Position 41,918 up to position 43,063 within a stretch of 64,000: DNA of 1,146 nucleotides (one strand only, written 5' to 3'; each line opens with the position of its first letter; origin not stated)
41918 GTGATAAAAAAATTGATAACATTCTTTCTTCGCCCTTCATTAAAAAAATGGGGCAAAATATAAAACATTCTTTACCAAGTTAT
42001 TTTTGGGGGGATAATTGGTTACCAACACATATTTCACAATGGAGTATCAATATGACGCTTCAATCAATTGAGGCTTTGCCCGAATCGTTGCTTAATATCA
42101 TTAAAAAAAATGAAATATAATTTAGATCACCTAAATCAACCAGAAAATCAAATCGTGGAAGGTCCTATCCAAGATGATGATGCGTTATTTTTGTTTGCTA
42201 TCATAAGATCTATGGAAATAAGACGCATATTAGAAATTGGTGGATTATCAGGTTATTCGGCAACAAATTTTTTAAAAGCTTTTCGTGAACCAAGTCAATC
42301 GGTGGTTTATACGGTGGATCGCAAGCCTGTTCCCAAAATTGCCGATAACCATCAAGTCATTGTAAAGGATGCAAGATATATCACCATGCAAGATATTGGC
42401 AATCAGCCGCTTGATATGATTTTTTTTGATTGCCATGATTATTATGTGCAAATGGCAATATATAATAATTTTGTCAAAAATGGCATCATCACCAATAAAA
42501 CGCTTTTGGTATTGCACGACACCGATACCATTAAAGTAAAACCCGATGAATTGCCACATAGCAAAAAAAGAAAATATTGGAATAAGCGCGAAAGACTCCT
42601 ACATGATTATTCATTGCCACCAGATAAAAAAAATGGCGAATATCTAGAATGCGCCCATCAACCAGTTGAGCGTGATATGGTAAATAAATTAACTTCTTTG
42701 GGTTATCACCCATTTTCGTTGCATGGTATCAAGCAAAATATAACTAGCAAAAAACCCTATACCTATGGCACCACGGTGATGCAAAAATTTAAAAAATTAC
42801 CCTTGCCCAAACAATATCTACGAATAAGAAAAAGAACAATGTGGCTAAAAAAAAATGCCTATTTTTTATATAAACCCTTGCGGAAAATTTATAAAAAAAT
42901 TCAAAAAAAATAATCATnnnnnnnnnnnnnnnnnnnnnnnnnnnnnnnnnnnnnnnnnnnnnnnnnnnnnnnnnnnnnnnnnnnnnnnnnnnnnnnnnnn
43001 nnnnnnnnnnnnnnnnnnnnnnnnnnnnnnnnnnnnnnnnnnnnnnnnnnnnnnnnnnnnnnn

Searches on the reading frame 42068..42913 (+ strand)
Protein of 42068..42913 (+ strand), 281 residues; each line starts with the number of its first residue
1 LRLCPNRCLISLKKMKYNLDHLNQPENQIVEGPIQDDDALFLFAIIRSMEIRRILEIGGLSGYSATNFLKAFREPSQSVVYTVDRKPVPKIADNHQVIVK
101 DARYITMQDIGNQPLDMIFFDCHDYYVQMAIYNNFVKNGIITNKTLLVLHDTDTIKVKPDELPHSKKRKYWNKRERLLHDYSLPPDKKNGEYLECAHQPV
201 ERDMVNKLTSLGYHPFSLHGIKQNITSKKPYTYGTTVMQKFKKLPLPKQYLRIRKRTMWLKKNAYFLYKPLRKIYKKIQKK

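Call 3: search_protein_families(library=pfam, proteins=[window:42068-42913:+], max_evalue=0.1)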
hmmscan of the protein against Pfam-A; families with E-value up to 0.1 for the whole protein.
window:42068-42913:+ (281 aa): 2 families
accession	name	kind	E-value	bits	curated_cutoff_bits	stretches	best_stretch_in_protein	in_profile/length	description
PF13578.12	Methyltransf_24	-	7e-07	30.5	26.3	1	55-152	1-105/105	Methyltransferase domain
PF01596.23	Methyltransf_3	-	0.012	15.4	22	1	33-85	27-79/204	O-methyltransferase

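Call 4: search_protein_families(library=ncbifam, proteins=[window:42068-42913:+], max_evalue=0.1)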
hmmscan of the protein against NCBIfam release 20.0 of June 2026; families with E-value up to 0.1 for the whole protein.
window:42068-42913:+ (281 aa): 1 family
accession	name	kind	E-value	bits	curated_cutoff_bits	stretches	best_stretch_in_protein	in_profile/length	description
NF001453.0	PRK00312.1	equivalog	0.023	14.3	188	1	12-86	45-111/217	protein-L-isoaspartate(D-aspartate) O-methyltransferase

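Call 18: find_homologous_proteins(query=window:42110-42913:+, max_evalue=0.001)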
Query window:42110-42913:+ (267 aa): 242 proteins with E <= 0.001 among 467 candidates; the best 120 are listed.
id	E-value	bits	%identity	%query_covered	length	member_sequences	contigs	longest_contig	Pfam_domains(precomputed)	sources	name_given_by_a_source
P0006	7.5e-168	574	100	94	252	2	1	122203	PF13578.13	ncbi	ncbi:MAG: class I SAM-dependent methyltransferase [Alphaproteobacteria bacterium]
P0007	1.2e-60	223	49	86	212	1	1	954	PF13578.13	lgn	-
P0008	1.6e-60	223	51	85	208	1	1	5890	PF13578.13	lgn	-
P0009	2.2e-60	222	48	85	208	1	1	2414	PF13578.13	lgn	-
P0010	3.8e-59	218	48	87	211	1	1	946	-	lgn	-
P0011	3.5e-58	215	48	86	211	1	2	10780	PF13578.13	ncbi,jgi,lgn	jgi:predicted O-methyltransferase YrrM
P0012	3.4e-57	212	49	86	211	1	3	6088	-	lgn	-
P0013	9.2e-57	210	48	86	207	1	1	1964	-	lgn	-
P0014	1.2e-56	210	48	86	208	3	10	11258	-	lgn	-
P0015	2.5e-56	209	46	86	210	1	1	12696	-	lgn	-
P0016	4.1e-56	208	47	86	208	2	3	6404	-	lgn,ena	-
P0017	4.7e-56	208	50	85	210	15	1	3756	-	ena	-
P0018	5.3e-56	208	47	88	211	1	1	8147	-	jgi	jgi:hypothetical protein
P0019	1.5e-55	206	48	86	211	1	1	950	-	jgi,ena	jgi:hypothetical protein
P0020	5.3e-55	204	47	86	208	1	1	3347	PF13578.13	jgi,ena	-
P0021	5.8e-55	204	48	87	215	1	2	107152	-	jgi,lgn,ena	jgi:hypothetical protein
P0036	7.0e-54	201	47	86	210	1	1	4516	-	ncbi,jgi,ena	jgi:predicted O-methyltransferase YrrM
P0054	9.5e-53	197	47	86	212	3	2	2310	PF13578.13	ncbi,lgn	-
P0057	1.4e-52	197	47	86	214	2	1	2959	PF13578.13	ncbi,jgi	jgi:predicted O-methyltransferase YrrM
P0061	2.0e-52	196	47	86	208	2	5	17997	PF13578.13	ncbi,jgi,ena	jgi:predicted O-methyltransferase YrrM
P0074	6.6e-52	194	47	86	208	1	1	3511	PF01596.24,PF13578.13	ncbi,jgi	jgi:predicted O-methyltransferase YrrM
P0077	8.8e-52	194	46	86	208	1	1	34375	PF13578.13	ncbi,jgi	jgi:predicted O-methyltransferase YrrM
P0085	2.3e-51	193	47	86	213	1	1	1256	PF01596.24,PF13578.13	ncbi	-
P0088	3.2e-51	192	44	86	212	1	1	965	-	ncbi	-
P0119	3.5e-49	185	45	86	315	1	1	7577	PF01596.24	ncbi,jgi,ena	jgi:hypothetical protein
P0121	4.1e-49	185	45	85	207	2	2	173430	PF13578.13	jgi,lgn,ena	jgi:predicted O-methyltransferase YrrM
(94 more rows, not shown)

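Call 20: find_encoding_contigs(protein=P0121, flank=6000, max_places=2)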
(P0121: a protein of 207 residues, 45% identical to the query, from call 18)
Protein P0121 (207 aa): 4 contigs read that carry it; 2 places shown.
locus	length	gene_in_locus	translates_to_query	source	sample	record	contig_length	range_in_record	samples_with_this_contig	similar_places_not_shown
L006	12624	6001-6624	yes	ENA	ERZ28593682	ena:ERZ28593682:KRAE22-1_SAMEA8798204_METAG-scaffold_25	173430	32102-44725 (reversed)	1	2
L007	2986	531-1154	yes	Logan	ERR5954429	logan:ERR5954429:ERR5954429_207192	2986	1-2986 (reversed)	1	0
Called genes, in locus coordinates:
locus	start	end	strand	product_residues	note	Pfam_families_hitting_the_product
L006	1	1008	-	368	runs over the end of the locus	PF01096:Zn_ribbon_TFIIS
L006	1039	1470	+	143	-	-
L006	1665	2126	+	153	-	-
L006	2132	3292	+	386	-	-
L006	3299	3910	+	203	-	-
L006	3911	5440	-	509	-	PF00176:SNF2-rel_dom, PF00270:DEAD, PF04851:ResIII, PF02037:SAP (weak)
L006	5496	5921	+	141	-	-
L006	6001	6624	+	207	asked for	PF13578:Methyltransf_24 (weak)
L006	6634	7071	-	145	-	PF19141:DUF5824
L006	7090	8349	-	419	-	-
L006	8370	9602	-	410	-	-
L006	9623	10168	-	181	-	PF19059:DUF5755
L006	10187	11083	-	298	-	-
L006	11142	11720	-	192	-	PF19105:DUF5792 (weak)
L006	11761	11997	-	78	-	-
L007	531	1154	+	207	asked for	PF13578:Methyltransf_24 (weak)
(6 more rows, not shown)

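Call 21: find_encoding_contigs(protein=P0021, flank=6000, max_places=2)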
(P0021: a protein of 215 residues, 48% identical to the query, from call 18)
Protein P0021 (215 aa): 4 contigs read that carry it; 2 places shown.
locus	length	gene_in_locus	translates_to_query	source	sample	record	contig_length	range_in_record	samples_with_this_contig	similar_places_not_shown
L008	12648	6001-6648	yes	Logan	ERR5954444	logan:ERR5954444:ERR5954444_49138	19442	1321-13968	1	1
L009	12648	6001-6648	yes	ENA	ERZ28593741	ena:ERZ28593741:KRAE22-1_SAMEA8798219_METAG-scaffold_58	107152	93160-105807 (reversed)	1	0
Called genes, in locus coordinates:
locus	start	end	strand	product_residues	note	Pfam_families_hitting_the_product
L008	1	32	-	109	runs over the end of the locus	-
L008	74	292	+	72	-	-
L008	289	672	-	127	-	-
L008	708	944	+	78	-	-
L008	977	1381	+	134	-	-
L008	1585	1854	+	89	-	-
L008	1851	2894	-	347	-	PF00388:PI-PLC-X (weak), PF00387:PI-PLC-Y (weak)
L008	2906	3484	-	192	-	-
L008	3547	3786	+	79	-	-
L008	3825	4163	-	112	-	-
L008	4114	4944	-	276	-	PF00535:Glycos_transf_2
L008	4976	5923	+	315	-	-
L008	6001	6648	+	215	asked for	-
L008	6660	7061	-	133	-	PF19059:DUF5755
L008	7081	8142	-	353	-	-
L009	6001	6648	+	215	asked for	-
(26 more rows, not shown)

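Call 36: search_protein_families(library=padloc, proteins=[window:42110-42913:+], max_evalue=0.1)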
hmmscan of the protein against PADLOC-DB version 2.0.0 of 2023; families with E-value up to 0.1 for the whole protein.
window:42110-42913:+ (267 aa): 0 families

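Call 37: search_protein_families(library=phrogs, proteins=[window:42110-42913:+], max_evalue=0.1)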
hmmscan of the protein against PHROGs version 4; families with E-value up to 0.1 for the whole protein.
window:42110-42913:+ (267 aa): 1 family
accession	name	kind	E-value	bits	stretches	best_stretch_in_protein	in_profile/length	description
phrog_15516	-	other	0.0005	20.6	1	24-109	44-137/214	methyltransferase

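Call 42: find_related_loci(query=A3, collection=viral_contigs, flank=10000)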
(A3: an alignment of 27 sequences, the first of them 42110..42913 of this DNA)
Query A3 (267 aa) in viral_contigs; peptide patterns used: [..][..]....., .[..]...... (x = any residue, [..] = any of these).
218 stretches matched a pattern; 37 encode a relative of the query (tblastn E <= 1e-3); 37 distinct loci.
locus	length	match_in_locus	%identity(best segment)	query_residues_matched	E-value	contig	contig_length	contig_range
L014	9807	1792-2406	46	1-230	2e-58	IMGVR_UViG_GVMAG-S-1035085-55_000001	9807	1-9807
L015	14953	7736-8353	47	1-230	1e-55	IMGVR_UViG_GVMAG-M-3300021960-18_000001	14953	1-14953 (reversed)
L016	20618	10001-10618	43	1-230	1e-54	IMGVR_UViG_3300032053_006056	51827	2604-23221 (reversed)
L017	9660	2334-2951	44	1-230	1e-54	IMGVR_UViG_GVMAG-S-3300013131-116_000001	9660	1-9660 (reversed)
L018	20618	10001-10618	47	1-230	1e-54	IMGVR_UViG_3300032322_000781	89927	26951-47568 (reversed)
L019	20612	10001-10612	44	3-230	3e-54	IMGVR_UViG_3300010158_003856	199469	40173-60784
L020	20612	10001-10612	44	3-230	3e-54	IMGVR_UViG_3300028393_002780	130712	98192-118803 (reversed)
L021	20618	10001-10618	46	3-230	5e-54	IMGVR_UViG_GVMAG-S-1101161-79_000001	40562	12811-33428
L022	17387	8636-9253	46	1-230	5e-54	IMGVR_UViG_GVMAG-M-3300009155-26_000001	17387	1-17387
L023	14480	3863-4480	45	1-230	5e-53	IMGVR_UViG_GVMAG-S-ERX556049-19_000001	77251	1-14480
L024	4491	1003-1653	42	1-230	4e-53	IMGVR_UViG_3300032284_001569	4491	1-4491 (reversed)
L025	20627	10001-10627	42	1-242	5e-52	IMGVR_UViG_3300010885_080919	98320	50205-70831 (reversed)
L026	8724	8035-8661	42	1-242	1e-51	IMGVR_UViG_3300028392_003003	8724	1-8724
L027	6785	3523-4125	43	3-230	6e-52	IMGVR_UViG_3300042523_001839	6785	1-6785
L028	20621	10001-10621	47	1-231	7e-61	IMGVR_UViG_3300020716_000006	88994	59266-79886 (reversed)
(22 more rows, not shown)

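Call 70: search_solved_structures(query=A3, max_evalue=1)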
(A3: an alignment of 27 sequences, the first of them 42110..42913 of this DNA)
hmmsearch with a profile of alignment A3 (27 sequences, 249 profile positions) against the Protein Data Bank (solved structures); distinct sequences matched with E-value up to 1: 43.
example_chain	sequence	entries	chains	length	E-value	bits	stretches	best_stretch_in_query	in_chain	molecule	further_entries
3r3h_A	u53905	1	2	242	1.8e-05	27.2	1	61-112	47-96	O-methyltransferase, SAM-dependent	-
8c9v_A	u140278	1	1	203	8.1e-05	25.1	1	58-113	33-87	O-methyltransferase, family 3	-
3ntv_A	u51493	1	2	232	0.00012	24.5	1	57-170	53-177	MW1564 protein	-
4oa5_A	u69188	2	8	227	0.00056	22.4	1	62-171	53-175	O-methyltransferase family protein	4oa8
4pca_A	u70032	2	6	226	0.00056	22.3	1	63-171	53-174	O-methyltransferase family protein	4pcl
8xdo_A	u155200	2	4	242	0.0015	21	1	50-111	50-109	norbelladine O-methyltransferase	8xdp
8xe2_A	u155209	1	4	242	0.0015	21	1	50-111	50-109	norbelladine O-methyltransferase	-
8xds_A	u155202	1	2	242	0.0015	21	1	50-111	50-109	norbelladine O-methyltransferase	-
8xdu_A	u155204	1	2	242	0.0016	20.8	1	54-111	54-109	norbelladine O-methyltransferase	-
8xdv_A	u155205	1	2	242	0.0016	20.8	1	54-111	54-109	norbelladine O-methyltransferase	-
8xdy_A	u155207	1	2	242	0.0017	20.8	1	53-111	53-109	norbelladine O-methyltransferase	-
8xdt_A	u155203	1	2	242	0.0017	20.7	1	55-111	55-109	norbelladine O-methyltransferase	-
8xdq_A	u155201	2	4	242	0.0018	20.7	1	55-111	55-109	O-methyltransferase family protein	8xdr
8xe0_A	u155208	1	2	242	0.0019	20.6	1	56-111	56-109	norbelladine O-methyltransferase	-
5zy5_A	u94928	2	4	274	0.0022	20.4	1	26-172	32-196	Probable catechol O-methyltransferase 1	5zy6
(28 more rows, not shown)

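Call 71: search_protein_families(library=pfam, alignment_id=A3, max_evalue=0.01)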
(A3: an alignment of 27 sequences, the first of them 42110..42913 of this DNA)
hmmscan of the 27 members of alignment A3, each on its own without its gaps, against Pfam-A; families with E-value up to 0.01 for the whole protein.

A. member 1, window:42110-42913:+ (267 aa): 1 family
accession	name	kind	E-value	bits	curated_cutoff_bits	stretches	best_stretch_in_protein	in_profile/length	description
PF13578.12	Methyltransf_24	-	6.2e-07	30.7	26.3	1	41-138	1-105/105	Methyltransferase domain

B. families by the number of members that match (of 27 scanned): 4 families
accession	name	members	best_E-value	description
PF13578.12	Methyltransf_24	27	4.5e-08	Methyltransferase domain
PF01596.23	Methyltransf_3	23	1.1e-06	O-methyltransferase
PF01135.25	PCMT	2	0.0052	Protein-L-isoaspartate(D-aspartate) O-methyltransferase (PCMT)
PF11913.13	DUF3431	1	2e-12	Protein of unknown function (DUF3431)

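Call 77: list_cluster_members(proteins=[P0011, P0036, P0054, P0057, P0061, P0074, P0077, P0085, P0088, P0119])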
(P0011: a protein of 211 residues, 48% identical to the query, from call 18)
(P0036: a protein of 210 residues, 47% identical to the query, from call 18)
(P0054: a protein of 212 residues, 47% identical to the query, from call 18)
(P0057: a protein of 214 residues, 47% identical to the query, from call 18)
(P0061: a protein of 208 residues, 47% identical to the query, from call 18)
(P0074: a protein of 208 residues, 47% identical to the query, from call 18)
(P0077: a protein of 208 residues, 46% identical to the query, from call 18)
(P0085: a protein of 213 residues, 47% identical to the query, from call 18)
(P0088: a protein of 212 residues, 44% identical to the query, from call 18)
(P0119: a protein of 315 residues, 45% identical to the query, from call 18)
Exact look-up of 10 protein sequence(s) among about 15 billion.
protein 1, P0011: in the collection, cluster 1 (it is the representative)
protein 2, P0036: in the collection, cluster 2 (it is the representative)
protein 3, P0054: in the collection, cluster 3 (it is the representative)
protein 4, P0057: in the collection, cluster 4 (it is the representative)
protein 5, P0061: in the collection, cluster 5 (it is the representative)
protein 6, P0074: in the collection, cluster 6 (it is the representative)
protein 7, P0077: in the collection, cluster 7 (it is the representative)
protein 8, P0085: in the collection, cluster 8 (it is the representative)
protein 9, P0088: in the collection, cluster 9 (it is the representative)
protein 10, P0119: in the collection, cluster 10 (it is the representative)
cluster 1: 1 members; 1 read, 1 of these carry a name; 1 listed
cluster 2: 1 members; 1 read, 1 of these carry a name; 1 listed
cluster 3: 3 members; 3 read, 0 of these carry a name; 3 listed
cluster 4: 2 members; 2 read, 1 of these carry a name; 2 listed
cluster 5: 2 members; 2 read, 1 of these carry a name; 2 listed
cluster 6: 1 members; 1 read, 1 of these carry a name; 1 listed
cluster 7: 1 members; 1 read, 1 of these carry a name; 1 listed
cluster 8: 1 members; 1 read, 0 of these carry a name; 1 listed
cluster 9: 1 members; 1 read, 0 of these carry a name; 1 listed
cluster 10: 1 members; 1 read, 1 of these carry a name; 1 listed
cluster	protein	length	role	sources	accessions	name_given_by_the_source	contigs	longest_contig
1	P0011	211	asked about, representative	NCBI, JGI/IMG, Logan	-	predicted O-methyltransferase YrrM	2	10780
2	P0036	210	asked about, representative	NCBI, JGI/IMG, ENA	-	predicted O-methyltransferase YrrM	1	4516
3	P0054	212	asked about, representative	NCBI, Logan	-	-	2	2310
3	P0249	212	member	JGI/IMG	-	-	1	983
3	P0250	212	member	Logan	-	-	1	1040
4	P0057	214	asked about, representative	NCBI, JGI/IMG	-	predicted O-methyltransferase YrrM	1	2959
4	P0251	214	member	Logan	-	-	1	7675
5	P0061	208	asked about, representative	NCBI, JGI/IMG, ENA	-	predicted O-methyltransferase YrrM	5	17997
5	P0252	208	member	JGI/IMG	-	-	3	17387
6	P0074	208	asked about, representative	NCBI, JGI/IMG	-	predicted O-methyltransferase YrrM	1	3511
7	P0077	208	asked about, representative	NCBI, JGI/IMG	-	predicted O-methyltransferase YrrM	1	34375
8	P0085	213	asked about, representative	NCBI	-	-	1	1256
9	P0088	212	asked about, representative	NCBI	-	-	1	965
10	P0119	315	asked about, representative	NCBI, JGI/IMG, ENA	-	hypothetical protein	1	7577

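Call 83: search_protein_families(library=pfam, alignment_id=A4, max_evalue=0.00001)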
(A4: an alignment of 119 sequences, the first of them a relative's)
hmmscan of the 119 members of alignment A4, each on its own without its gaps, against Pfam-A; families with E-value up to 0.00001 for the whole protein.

A. member 1, L014:1165-1572:+ (136 aa): 0 families

B. families by the number of members that match (of 119 scanned): 68 families (the first 25 are shown)
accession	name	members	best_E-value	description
PF03214.19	RGP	6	1.2e-33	Reversibly glycosylated polypeptide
PF11913.13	DUF3431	6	4.9e-18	Protein of unknown function (DUF3431)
PF16363.11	GDP_Man_Dehyd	5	1.1e-42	GDP-mannose 4,6 dehydratase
PF01370.27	Epimerase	5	4.7e-41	NAD dependent epimerase/dehydratase family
PF07993.18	NAD_binding_4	4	7.9e-17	Male sterility protein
PF05050.19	Methyltransf_21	4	4e-16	Methyltransferase FkbM domain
PF00535.33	Glycos_transf_2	4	2.7e-14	Glycosyl transferase family 2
PF04466.19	Terminase_3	3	2e-08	Phage terminase large subunit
PF03275.19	GLF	2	5.1e-56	UDP-galactopyranose mutase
PF04017.17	DUF366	2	2e-20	Domain of unknown function (DUF366)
PF04321.23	RmlD_sub_bind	2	7.1e-14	RmlD substrate binding domain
PF03237.21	Terminase_6N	2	6.9e-12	Terminase large subunit, T4likevirus-type, N-terminal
PF19254.5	DUF5901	2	1e-11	Family of unknown function (DUF5901)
PF02719.21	Polysacc_synt_2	2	1.2e-09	Polysaccharide biosynthesis protein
PF01073.25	3Beta_HSD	2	2.3e-09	3-beta hydroxysteroid dehydrogenase/isomerase family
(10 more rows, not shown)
